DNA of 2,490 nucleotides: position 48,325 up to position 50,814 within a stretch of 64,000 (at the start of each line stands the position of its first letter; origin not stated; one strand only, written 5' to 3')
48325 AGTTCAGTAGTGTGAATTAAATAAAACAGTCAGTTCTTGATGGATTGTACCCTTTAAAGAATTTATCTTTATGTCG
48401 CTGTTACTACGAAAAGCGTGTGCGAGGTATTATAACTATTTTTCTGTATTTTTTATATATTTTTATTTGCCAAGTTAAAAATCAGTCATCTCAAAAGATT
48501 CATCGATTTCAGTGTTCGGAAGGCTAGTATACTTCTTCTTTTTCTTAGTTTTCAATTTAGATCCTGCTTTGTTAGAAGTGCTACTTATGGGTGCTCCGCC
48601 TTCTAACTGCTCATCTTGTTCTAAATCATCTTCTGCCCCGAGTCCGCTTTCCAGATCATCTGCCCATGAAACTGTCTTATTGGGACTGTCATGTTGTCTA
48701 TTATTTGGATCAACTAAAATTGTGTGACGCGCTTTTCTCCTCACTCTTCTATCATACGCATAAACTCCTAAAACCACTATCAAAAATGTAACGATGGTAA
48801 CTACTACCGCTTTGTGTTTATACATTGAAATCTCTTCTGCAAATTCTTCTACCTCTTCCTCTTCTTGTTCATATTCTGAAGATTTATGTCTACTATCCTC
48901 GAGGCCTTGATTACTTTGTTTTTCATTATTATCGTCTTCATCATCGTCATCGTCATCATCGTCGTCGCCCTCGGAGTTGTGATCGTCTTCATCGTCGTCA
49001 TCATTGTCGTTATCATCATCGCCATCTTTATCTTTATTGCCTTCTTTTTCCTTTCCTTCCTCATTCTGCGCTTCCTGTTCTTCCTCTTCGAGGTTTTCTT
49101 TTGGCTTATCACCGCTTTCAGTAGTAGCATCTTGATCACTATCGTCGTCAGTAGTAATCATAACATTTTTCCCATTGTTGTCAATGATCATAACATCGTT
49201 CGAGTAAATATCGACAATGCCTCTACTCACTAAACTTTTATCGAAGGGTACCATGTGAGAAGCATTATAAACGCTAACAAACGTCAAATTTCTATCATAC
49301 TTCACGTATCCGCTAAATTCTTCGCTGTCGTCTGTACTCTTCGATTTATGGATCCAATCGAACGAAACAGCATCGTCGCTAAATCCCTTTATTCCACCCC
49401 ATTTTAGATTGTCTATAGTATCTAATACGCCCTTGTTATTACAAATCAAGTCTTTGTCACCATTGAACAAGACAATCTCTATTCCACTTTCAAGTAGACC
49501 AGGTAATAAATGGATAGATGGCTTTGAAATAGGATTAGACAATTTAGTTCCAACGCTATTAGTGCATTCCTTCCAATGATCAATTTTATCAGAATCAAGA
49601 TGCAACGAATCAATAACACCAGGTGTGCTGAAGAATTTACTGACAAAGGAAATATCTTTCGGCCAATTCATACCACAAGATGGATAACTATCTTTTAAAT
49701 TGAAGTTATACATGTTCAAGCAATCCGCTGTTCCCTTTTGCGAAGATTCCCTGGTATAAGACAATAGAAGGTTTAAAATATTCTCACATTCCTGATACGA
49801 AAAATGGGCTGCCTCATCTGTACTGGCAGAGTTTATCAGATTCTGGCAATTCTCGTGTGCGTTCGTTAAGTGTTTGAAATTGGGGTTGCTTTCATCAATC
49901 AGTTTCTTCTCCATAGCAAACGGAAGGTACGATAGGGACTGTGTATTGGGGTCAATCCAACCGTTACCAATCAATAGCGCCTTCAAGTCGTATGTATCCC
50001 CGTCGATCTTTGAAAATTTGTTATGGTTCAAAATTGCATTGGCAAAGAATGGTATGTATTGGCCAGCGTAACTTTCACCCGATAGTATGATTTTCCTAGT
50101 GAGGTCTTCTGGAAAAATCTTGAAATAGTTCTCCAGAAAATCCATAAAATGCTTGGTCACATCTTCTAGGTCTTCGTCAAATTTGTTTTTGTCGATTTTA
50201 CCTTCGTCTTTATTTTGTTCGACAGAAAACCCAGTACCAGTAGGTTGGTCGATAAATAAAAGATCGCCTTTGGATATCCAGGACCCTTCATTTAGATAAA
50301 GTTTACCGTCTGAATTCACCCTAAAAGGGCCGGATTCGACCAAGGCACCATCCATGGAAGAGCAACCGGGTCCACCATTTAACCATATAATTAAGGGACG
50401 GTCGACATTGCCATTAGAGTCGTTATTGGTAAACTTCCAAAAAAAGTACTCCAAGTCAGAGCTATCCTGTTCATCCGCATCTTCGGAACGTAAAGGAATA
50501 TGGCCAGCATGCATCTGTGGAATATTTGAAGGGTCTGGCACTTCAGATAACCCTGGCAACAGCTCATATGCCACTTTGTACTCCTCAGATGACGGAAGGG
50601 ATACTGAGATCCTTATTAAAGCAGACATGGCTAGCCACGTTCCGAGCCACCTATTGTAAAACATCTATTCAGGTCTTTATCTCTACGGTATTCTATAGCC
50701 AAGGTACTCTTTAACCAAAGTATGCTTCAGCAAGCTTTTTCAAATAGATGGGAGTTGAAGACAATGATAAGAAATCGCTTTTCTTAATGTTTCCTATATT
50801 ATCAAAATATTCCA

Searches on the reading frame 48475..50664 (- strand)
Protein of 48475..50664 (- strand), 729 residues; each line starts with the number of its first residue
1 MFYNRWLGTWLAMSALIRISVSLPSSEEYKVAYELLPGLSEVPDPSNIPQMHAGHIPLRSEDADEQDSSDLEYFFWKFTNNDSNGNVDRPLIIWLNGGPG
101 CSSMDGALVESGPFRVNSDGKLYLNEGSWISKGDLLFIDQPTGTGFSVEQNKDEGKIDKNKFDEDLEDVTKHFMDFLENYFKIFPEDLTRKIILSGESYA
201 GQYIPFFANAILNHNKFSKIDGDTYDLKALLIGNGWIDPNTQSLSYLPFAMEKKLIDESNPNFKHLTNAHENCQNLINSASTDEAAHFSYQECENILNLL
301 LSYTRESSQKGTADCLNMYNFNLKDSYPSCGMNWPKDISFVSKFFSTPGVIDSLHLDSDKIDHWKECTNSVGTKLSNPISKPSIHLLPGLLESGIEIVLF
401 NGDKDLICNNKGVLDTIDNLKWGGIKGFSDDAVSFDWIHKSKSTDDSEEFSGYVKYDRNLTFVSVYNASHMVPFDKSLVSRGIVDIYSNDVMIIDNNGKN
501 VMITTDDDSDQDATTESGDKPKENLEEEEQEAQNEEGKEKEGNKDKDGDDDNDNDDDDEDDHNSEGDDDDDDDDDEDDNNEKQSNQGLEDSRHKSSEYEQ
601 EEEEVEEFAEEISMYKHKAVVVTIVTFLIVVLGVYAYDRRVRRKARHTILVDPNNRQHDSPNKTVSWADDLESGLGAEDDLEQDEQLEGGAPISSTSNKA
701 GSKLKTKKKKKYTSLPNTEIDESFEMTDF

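Call 27: find_homologous_proteins(query=window:48475-50664:-, max_evalue=1e-100)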
Query window:48475-50664:- (729 aa): 244 proteins with E <= 1e-100 among 8000 candidates; the best 120 are listed.
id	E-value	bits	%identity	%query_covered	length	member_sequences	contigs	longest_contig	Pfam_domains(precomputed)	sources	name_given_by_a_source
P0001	0.0e+0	1656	100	100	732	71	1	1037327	PF00450.29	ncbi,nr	ncbi:Kex1p [Saccharomyces cerevisiae YJM689]|nr:Kex1p [Saccharomyces cerevisiae YJM689]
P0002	0.0e+0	1074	80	58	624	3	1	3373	PF00450.29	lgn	-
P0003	9.9e-227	773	77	59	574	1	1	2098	PF00450.29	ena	-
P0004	1.4e-201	690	48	99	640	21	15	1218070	PF00450.29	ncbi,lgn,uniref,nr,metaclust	ncbi:serine-type carboxypeptidase TDEL_0D05800 [Torulaspora delbrueckii]|uniref:Carboxypeptidase n=1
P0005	4.3e-198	678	47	100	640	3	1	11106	PF00450.29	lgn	-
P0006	5.7e-198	678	53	72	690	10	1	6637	PF00450.29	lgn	-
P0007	6.2e-198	678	54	69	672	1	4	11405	PF00450.29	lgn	-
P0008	1.8e-194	666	53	67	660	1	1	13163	PF00450.29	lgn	-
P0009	3.1e-193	662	45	99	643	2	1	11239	PF00450.29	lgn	-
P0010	2.1e-192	659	45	100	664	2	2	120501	PF00450.29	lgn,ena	-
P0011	1.9e-191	656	45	99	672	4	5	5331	PF00450.29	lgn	-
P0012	7.9e-190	651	44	98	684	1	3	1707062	PF00450.29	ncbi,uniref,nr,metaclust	ncbi:hypothetical protein ZYGR_0I02530 [Zygosaccharomyces rouxii]|uniref:Pheromone-processing carbox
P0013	3.2e-189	649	45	98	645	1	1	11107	PF00450.29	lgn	-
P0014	6.8e-189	648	41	13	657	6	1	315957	PF00450.29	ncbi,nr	ncbi:probable Pheromone-processing carboxypeptidase KEX1 [Zygosaccharomyces bailii ISA1307]|nr:proba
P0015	7.3e-189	648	45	98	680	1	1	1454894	PF00450.29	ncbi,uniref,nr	ncbi:hypothetical protein ZYGR_0AI02510 [Zygosaccharomyces rouxii]|uniref:Pheromone-processing carbo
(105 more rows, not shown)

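Call 29: find_encoding_contigs(protein=P0001, flank=4500, max_places=10)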
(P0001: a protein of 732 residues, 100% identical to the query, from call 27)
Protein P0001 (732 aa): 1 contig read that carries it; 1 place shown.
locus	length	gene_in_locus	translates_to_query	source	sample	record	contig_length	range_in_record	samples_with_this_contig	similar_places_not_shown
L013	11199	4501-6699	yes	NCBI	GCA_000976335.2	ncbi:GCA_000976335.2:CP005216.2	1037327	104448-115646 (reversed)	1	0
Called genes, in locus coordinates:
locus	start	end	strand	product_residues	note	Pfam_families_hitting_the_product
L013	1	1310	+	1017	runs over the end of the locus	PF14551:MCM_N, PF17207:MCM_OB, PF00493:MCM, PF01078:Mg_chelatase (weak), PF17855:MCM_lid, PF18263:WHD_MCM6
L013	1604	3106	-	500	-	PF00155:Aminotran_1_2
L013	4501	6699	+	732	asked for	PF00450:Peptidase_S10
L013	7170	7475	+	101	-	PF23480:YGL204C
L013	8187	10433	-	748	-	PF14749:Acyl-CoA_ox_N, PF02770:Acyl-CoA_dh_M, PF22924:ACOX_C_alpha1, PF01756:ACOX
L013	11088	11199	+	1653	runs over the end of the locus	PF01394:Clathrin_propel (faint), PF09268:Clathrin-link (weak), PF13838:Clathrin_H_link, PF00637:Clathrin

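Call 30: find_encoding_contigs(protein=window:48475-50664:-, flank=4500, max_places=10)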
Protein window:48475-50664:- (729 aa): 23 contigs read that carry it; 10 places shown.
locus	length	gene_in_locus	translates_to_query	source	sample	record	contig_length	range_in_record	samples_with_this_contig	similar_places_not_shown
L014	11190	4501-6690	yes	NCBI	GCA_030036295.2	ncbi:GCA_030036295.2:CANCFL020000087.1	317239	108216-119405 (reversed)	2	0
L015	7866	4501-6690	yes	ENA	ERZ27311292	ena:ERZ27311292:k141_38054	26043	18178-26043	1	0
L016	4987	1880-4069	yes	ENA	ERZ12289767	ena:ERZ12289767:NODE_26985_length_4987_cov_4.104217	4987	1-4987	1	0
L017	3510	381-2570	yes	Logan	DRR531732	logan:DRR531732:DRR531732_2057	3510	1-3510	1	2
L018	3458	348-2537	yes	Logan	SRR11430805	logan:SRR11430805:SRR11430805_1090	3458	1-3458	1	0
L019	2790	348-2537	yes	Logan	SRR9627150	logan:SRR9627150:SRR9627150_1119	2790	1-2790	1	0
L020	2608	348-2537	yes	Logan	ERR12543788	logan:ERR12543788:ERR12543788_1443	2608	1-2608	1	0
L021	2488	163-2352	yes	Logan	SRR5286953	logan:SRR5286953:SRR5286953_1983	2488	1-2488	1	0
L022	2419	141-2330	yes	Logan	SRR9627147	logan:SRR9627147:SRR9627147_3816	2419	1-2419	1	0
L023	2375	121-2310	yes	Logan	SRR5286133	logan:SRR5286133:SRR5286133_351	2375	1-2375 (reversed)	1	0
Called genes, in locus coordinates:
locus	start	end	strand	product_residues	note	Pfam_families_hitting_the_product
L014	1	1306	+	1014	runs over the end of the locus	PF14551:MCM_N, PF17207:MCM_OB, PF00493:MCM, PF01078:Mg_chelatase (weak), PF17855:MCM_lid, PF18263:WHD_MCM6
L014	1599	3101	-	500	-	PF00155:Aminotran_1_2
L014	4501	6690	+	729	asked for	PF00450:Peptidase_S10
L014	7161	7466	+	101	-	PF23480:YGL204C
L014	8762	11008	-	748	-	PF14749:Acyl-CoA_ox_N, PF02770:Acyl-CoA_dh_M, PF22924:ACOX_C_alpha1, PF01756:ACOX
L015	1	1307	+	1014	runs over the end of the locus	PF14551:MCM_N, PF17207:MCM_OB, PF00493:MCM, PF01078:Mg_chelatase (weak), PF17855:MCM_lid, PF18263:WHD_MCM6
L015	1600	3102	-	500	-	PF00155:Aminotran_1_2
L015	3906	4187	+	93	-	-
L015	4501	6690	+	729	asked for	PF00450:Peptidase_S10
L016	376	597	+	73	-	-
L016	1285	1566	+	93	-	-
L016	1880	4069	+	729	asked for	PF00450:Peptidase_S10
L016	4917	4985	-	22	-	?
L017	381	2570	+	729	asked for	PF00450:Peptidase_S10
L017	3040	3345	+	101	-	PF23480:YGL204C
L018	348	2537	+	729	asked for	PF00450:Peptidase_S10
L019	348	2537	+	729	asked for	PF00450:Peptidase_S10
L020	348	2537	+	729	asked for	PF00450:Peptidase_S10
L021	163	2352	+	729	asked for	PF00450:Peptidase_S10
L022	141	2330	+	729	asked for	PF00450:Peptidase_S10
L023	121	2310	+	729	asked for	PF00450:Peptidase_S10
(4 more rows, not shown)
